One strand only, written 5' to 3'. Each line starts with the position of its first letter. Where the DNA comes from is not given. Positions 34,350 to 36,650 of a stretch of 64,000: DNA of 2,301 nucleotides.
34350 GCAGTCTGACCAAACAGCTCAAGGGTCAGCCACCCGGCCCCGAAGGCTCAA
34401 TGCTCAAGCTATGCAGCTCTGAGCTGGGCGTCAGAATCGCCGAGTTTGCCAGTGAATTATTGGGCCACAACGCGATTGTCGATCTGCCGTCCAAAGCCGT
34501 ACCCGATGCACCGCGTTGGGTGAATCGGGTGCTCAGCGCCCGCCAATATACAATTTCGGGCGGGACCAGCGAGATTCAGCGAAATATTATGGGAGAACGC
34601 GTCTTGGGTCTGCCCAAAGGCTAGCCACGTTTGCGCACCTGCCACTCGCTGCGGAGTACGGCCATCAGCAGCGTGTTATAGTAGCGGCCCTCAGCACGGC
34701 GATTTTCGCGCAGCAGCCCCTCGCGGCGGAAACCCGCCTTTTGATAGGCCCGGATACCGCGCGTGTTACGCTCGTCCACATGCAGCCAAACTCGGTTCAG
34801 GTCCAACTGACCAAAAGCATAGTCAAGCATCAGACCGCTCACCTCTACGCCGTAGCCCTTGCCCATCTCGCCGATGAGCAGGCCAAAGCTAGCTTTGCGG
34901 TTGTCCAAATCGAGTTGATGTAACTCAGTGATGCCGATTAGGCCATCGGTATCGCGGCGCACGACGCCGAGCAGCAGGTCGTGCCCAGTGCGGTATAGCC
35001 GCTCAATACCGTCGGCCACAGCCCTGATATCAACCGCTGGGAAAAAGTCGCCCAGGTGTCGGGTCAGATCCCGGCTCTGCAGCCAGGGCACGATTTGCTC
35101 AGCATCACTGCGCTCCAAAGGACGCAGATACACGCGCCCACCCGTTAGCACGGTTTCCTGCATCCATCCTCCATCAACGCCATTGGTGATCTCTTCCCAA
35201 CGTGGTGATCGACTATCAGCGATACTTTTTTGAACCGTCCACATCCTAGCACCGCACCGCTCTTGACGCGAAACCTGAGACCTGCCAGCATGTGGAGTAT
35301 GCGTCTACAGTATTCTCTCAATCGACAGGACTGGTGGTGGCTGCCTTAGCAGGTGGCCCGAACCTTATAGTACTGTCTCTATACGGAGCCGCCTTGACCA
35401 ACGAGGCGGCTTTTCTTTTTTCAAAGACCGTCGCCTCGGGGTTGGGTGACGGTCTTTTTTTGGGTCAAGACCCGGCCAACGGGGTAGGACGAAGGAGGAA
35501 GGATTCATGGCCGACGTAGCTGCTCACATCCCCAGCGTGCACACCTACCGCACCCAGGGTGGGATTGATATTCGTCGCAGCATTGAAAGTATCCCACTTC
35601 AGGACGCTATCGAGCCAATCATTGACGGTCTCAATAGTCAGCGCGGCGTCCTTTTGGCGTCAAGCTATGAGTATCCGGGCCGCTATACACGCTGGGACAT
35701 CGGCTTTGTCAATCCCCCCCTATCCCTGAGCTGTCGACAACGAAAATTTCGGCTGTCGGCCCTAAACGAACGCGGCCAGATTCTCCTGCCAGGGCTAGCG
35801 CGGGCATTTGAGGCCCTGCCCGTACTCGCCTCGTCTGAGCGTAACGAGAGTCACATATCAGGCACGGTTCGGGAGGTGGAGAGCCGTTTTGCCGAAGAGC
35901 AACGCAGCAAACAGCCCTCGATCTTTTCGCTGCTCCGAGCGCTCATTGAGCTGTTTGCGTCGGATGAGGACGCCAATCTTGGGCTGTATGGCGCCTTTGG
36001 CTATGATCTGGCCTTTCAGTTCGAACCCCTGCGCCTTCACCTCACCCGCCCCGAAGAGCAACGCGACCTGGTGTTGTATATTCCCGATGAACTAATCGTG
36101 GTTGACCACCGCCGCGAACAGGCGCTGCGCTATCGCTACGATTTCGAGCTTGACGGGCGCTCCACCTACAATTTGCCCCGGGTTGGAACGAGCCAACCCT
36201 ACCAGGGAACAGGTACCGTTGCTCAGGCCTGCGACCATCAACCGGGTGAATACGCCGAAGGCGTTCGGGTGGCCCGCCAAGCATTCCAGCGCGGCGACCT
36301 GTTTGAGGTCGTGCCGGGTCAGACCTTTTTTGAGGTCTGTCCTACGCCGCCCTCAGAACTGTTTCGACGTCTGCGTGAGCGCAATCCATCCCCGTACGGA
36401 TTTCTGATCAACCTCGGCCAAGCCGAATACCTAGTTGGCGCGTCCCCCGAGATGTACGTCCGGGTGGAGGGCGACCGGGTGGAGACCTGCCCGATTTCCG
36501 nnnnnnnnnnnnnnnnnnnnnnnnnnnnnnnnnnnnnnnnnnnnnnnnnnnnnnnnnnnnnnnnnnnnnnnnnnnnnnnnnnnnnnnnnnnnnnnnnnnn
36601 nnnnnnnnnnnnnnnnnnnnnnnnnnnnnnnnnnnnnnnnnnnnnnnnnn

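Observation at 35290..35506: Classical trp attenuator (Trp-rich leader peptide plus two terminator hairpins) in front of a fused trpE(G)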

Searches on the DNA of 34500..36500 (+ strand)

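Call 3: search_rna_families(source=window, start=34500, end=36500, threshold=evalue, max_evalue=10, show_alignments=3)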
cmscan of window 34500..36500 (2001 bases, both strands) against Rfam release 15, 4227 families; matches with E-value up to 10: 4.
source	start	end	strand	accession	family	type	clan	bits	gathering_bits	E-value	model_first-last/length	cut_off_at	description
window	35325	35416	+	RF02552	RcsR1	Gene; sRNA;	-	22.4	60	0.1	1-96/96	no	RcsR1 sRNA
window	35406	35462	+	RF00110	RybB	Gene; sRNA;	-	17.7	40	1.7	1-79/79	no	RybB RNA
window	35348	35425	+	RF00519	suhB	Gene; sRNA;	CL00108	15.5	41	5.3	1-77/77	no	Makes More Granules Regulator RNA (mmgR)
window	35002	35090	+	RF03050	RAGATH-25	Gene; sRNA;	-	14.4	49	3.1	1-50/50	no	RAGATH-25 RNA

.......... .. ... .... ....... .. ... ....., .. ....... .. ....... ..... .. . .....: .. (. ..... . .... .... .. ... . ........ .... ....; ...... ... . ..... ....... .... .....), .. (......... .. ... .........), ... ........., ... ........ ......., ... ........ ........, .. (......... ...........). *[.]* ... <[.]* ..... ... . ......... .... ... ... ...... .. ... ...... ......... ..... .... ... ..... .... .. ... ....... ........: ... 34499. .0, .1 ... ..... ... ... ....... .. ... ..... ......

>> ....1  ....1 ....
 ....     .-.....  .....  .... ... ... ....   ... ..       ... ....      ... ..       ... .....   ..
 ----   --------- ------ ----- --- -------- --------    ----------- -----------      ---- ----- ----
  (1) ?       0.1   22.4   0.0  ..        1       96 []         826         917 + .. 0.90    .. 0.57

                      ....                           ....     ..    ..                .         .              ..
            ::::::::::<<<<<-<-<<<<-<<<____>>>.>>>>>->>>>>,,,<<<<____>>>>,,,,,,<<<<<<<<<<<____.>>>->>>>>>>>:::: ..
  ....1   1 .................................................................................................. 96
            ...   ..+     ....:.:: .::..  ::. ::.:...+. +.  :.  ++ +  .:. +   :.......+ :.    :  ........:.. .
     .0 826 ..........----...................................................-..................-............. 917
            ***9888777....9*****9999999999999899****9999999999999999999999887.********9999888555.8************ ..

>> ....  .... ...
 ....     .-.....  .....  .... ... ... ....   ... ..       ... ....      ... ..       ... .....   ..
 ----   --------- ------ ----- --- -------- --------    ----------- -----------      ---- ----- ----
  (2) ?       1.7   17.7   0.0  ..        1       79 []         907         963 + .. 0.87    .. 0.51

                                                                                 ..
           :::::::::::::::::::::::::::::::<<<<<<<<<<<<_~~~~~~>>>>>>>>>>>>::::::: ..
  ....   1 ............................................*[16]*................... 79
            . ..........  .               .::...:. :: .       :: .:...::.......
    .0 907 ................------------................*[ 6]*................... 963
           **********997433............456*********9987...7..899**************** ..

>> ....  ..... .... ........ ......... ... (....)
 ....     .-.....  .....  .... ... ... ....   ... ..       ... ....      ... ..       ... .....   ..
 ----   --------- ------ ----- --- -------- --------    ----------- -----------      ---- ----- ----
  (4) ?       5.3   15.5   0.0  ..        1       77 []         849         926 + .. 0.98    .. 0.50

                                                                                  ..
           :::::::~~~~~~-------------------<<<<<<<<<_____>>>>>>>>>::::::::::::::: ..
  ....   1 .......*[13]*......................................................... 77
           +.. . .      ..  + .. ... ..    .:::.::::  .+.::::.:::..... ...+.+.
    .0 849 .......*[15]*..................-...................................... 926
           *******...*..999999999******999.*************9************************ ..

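Call 61: build_rna_model(alignment_id=A2, structure=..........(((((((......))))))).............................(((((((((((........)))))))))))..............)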
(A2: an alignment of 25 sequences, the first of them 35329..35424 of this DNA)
Model R1 built from alignment A2 (25 sequences, 103 columns); structure: as given.
model positions 95; base pairs 18; branch points 1; effective number of sequences 2.58; information 0.602 bits per position. Calibrated on 0.2 Mb of random sequence (short: E-values are rough).
structure used (alignment columns):
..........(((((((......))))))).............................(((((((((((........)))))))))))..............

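Call 62: search_with_rna_model(model_id=R1, sources=[window, L001, L002, L003, L004, L005, L006, L007, L008, L009, L010, L011, L012, L013, L014, L015, L016, L017, L018, L019, L020, L021, L022, L023, L024, L025, L026, L027, L028, L029, L030, L031, L032, L033, L034, L035, L036, L037, L038, L039, L040, L041, L042, L043, L044, L045, L046, L047, L048, L049, L050, L051, L052, L053, L054, L055, L056, L057, L058, L059, L060, L061, L062, L063, L064, L065, L066, L067, L068, L069, L070, L071, L072, L073, L074, L075, L076, L077, L078, L079, L080, L100, L162, L201, L203, L204, L205, L206, L207, L208, L209], max_evalue=1, make_alignment=true)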
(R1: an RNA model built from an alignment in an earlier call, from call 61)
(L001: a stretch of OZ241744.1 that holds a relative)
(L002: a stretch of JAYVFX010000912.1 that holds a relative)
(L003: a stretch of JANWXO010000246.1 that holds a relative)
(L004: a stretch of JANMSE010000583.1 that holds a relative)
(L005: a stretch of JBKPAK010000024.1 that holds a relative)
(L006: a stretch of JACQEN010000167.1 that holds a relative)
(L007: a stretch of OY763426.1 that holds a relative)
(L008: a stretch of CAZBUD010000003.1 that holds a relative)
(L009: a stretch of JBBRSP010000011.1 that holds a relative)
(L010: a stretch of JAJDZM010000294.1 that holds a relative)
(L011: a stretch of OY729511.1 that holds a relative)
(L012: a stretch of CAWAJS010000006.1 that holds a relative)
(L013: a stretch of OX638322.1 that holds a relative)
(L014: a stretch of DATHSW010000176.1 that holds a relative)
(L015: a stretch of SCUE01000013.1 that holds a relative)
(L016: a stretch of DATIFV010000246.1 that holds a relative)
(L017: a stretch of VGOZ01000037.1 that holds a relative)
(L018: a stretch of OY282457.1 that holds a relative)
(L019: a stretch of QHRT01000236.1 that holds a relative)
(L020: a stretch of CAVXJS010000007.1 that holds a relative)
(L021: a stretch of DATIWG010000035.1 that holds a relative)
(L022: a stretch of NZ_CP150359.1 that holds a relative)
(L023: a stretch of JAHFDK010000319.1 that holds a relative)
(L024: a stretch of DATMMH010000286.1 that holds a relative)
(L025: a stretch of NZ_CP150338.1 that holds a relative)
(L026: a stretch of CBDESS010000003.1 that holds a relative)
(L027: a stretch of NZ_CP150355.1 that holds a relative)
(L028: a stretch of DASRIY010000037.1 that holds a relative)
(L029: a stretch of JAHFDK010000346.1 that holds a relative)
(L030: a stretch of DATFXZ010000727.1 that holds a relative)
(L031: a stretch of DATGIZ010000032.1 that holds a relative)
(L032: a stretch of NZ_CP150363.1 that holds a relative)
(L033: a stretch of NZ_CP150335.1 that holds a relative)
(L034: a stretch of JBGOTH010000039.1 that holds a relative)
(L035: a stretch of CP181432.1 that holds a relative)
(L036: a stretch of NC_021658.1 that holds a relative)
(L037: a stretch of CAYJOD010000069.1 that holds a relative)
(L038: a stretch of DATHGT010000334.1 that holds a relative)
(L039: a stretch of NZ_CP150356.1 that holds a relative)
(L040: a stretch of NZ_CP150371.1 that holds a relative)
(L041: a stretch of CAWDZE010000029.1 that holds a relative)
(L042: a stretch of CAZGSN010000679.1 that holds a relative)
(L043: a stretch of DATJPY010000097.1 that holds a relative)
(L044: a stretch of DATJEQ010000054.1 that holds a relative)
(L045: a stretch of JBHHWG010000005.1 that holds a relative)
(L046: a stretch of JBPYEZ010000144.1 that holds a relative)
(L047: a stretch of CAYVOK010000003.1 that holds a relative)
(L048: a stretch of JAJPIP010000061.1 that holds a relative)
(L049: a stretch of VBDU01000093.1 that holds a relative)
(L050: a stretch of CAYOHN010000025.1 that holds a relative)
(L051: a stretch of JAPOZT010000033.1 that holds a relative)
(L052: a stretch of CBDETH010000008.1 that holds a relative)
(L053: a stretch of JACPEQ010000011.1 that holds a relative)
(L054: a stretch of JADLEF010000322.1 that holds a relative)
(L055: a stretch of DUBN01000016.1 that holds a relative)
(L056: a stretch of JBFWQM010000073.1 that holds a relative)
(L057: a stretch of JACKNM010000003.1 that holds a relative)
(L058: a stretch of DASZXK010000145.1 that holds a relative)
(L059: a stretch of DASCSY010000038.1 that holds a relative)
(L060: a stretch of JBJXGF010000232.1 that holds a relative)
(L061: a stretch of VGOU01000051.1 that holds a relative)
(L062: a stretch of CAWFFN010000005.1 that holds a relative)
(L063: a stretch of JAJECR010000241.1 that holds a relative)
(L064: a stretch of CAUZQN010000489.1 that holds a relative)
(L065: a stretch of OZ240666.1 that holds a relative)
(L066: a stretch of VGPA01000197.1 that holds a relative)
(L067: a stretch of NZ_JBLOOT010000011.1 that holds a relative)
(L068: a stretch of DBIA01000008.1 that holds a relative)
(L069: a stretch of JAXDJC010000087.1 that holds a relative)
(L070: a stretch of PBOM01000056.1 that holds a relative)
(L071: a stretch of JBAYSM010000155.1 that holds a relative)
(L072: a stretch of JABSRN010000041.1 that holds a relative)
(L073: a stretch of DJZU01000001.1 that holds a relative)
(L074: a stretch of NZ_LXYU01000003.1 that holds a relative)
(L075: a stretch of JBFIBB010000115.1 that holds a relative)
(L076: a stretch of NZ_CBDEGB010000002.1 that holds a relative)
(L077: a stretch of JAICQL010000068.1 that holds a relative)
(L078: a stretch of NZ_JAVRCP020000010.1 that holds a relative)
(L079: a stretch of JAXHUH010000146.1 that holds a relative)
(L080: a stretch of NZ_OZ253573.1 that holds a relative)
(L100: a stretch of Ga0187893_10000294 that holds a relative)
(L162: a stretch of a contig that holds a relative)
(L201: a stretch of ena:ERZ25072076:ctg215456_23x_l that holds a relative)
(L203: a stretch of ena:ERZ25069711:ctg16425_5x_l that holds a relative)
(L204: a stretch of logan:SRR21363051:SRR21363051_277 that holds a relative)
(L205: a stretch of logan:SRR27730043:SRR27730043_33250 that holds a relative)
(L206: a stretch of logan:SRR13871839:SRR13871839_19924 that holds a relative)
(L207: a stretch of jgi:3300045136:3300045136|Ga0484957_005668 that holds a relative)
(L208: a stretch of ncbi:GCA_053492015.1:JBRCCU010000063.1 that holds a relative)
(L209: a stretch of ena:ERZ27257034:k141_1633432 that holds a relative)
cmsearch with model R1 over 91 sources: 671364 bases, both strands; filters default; matches with E-value up to 1: 70.
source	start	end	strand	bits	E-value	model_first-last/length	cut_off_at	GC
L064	1412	1506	+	99.5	1.5e-23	1-95/95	no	0.53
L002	1095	1189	+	97.2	6.2e-23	1-95/95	no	0.55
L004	657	751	+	96.1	1.2e-22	1-95/95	no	0.56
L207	1333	1425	+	96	1.3e-22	1-95/95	no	0.59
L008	2339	2433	+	95.9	1.4e-22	1-95/95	no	0.49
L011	2308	2404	+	94.8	2.6e-22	1-95/95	no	0.56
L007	2282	2378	+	94.5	3.2e-22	1-95/95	no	0.54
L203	1327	1422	+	94.2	3.8e-22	1-95/95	no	0.54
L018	2232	2328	+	94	4.2e-22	1-95/95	no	0.57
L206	1323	1417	+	94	4.4e-22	1-95/95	no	0.61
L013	2280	2376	+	93.5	5.8e-22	1-95/95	no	0.53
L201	1328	1423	+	92.6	1e-21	1-95/95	no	0.51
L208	1332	1424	+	91.9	1.6e-21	1-95/95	no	0.61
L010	2337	2433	+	90.4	4e-21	1-95/95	no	0.56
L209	1327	1421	+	90.4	4e-21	1-95/95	no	0.61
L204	1330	1424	+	90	5.1e-21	1-95/95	no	0.59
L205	1334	1428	+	89.5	6.7e-21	1-95/95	no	0.6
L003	2334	2428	+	88.5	1.3e-20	1-95/95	no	0.61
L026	2330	2426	+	86.3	4.8e-20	1-95/95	no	0.58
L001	2341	2432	+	82.5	5.1e-19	1-95/95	no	0.54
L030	107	197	+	74.7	5.8e-17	1-95/95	no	0.58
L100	8245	8333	-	68.2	3.2e-15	1-95/95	no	0.71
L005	2338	2425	+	62.3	1.2e-13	1-95/95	no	0.7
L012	2303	2398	+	58.6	1.1e-12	1-95/95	no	0.49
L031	2347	2444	+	47.4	1.1e-09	1-95/95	no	0.71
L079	2324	2419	+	44.8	5.4e-09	1-95/95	no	0.73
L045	2288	2385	+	38.7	2.3e-07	1-95/95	no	0.55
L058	2324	2414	+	37.1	6.4e-07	1-95/95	no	0.67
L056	2334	2427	+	36.3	9.9e-07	1-95/95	no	0.7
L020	2337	2443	+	35.1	2.1e-06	1-95/95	no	0.75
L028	1219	1321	+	33.4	6.2e-06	1-95/95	no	0.68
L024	2343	2454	+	33.2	7e-06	1-95/95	no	0.72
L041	2350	2458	+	30.8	3e-05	1-95/95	no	0.71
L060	1905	1991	+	30.4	3.9e-05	1-95/95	no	0.72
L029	2117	2223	+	29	9e-05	1-95/95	no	0.71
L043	2344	2443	+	28.9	9.6e-05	1-95/95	no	0.75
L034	2377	2474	+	28.6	0.00011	1-95/95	no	0.65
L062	2351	2456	+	27.3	0.00025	1-95/95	no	0.73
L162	3213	3313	+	26.9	0.00033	1-95/95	no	0.76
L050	2324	2418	+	26.2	0.00051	1-95/95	no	0.63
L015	2334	2419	+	25.1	0.00098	1-95/95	no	0.7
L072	2369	2451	+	23.9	0.0021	1-95/95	no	0.58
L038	2356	2468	+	23.3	0.0031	1-95/95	no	0.67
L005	2388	2416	-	23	0.0036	53-83/95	no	0.79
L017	2346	2430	+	22.1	0.006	1-95/95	no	0.75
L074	2326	2424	+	20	0.023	1-95/95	no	0.52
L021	2333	2440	+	19.9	0.023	1-95/95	no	0.73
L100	8254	8282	+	19.5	0.031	53-83/95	no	0.76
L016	2338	2449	+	18.6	0.053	1-95/95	no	0.76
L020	2392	2498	-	18.1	0.073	1-95/95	no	0.68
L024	2416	2441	-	18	0.077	57-82/95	no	0.85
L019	2246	2327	+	17.8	0.088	1-95/95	no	0.68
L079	2383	2407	-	17.3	0.12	56-83/95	no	0.8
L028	1272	1377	-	17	0.14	1-95/95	no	0.67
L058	2374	2411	-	16.5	0.2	47-83/95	no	0.68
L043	2406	2431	-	16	0.26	56-83/95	no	0.73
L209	1384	1407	-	15.7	0.31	58-81/95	no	0.71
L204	1387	1410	-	15.7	0.31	58-81/95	no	0.71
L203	1385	1408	-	15.7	0.32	58-81/95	no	0.62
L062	2415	2445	-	15.4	0.37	55-83/95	no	0.71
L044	2316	2420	+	15.1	0.45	1-95/95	no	0.54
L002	1152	1175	-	15.1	0.47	58-81/95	no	0.71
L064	1469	1492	-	15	0.49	58-81/95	no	0.62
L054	2326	2419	+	14.9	0.51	1-95/95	no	0.69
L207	1389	1412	-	14.9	0.51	57-82/95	no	0.71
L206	1380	1403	-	14.7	0.59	58-81/95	no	0.67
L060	1942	2065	-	14.7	0.59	1-95/95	no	0.65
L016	2411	2435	-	14.3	0.76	58-81/95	no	0.84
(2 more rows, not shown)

Alignment A3: 70 matches aligned to the model, 166 columns, each read 5' to 3' on its own strand. Consensus structure (alignment columns), stored with it:
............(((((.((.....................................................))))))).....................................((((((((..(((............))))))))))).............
